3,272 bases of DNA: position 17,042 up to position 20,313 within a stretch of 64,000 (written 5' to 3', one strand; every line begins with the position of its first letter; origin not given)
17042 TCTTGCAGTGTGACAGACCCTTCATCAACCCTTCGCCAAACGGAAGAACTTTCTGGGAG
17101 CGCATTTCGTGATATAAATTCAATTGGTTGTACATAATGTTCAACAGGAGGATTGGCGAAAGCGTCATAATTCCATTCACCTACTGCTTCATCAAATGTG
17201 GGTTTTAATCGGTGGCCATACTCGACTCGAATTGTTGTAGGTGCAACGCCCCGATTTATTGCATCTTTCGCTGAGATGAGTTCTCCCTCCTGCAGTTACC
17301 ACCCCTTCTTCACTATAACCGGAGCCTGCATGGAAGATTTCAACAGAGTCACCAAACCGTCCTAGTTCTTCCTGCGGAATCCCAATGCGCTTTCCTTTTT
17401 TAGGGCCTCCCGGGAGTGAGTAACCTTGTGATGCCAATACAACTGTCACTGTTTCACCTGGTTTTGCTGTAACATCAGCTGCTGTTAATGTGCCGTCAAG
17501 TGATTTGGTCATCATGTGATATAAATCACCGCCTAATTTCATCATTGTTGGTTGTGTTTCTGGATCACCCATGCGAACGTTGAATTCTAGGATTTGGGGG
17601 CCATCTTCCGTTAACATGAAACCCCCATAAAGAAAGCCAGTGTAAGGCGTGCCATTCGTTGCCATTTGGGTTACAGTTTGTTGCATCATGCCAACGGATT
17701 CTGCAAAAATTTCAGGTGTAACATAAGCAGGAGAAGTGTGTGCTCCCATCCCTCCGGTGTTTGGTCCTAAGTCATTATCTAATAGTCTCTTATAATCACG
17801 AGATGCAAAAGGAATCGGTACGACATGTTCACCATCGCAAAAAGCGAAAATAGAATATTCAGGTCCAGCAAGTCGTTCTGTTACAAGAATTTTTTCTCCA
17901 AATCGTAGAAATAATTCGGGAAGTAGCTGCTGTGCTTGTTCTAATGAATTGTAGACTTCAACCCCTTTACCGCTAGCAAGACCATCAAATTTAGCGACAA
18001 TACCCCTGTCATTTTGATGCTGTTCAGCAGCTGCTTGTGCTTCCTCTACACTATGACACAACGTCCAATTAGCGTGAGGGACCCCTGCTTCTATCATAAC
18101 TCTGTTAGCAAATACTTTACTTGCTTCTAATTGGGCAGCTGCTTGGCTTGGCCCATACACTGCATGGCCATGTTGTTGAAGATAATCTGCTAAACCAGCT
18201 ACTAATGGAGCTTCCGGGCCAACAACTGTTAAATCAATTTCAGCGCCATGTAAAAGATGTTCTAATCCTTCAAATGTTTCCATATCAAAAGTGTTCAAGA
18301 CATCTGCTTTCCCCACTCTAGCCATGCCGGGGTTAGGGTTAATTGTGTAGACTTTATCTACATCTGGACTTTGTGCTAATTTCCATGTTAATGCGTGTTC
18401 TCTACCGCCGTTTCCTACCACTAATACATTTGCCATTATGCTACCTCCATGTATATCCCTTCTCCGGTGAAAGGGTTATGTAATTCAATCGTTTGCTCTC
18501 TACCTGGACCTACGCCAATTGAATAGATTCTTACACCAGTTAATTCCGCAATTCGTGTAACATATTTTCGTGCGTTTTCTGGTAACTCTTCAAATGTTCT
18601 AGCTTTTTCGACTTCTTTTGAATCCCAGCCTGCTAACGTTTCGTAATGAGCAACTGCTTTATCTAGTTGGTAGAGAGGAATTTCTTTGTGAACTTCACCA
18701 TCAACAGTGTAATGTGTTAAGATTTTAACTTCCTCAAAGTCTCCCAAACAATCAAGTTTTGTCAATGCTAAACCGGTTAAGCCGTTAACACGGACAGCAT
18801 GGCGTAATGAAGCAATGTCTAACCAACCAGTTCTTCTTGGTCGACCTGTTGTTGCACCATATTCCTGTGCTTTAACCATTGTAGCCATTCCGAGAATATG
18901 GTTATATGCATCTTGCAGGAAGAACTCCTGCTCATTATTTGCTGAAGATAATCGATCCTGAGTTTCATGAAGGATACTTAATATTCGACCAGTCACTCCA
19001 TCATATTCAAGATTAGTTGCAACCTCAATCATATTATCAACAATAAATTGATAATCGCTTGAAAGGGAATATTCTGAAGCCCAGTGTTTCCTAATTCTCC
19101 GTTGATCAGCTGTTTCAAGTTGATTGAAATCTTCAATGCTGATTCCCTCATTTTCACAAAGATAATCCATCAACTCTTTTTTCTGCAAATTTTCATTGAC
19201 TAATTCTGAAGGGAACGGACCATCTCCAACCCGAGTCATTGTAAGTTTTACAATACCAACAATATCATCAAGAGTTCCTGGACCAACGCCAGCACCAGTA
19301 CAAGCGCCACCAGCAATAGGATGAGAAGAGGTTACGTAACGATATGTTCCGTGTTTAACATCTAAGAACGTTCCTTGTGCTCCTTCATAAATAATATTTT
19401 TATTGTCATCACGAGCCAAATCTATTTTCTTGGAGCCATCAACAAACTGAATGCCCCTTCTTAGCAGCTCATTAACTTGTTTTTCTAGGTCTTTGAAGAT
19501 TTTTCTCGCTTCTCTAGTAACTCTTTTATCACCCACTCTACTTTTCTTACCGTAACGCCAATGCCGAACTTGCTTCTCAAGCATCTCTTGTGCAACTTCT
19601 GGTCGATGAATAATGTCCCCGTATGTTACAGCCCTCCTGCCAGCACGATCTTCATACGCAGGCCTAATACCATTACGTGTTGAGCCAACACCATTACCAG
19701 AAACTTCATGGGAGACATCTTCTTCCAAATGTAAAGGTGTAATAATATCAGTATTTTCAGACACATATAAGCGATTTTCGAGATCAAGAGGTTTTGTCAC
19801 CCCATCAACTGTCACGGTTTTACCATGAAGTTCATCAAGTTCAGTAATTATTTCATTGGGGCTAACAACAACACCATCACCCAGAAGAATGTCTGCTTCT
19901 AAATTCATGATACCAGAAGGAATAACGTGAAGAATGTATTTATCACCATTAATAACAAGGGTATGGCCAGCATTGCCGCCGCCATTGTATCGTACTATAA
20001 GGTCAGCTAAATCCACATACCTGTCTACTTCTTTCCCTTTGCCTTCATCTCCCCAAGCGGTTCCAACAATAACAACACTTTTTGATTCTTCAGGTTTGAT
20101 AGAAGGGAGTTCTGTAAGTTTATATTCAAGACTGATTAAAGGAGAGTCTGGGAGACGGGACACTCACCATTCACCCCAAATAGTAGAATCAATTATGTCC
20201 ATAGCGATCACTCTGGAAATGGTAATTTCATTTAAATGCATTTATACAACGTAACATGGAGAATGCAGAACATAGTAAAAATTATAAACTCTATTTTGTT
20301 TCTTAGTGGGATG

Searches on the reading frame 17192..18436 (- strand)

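Call 48: search_protein_families(library=pfam, proteins=[window:17192-18436:-], max_evalue=0.0001)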
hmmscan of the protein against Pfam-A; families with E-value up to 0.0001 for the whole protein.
window:17192-18436:- (414 aa): 3 families
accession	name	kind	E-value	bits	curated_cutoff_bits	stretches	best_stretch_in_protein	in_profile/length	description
PF01071.24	GARS_A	-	1.5e-53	181.9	27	1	105-294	1-194/194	Phosphoribosylglycinamide synthetase, ATP-grasp (A) domain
PF02844.21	GARS_N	-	1.1e-32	113.2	29.5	1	3-104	2-100/100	Phosphoribosylglycinamide synthetase, N domain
PF02843.22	GARS_C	-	2.8e-08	34.4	34.8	1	329-386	1-54/92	Phosphoribosylglycinamide synthetase, C domain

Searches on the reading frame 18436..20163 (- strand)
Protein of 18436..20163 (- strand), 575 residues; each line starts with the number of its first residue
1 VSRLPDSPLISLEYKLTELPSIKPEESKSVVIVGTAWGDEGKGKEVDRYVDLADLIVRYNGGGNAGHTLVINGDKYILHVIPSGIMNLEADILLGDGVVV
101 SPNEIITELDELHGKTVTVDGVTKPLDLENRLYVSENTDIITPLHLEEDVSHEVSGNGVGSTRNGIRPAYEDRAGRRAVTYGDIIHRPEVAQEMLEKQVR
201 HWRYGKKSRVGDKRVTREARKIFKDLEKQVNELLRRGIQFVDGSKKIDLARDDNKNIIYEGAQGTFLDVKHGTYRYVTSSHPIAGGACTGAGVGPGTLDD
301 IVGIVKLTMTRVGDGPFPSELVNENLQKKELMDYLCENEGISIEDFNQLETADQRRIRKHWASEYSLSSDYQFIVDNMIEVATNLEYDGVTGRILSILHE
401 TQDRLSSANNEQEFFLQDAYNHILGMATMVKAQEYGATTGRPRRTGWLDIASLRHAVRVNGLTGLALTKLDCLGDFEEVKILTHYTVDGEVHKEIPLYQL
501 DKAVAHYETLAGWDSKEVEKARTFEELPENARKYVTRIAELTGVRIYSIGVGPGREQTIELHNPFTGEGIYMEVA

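Call 48: search_protein_families(library=pfam, proteins=[window:18436-20163:-], max_evalue=0.0001)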
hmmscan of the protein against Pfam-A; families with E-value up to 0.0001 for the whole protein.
window:18436-20163:- (575 aa): 1 family
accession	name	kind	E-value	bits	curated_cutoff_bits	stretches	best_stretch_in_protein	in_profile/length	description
PF00709.27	Adenylsucc_synt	-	1.8e-126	422.7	27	2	31-326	1-281/416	Adenylosuccinate synthetase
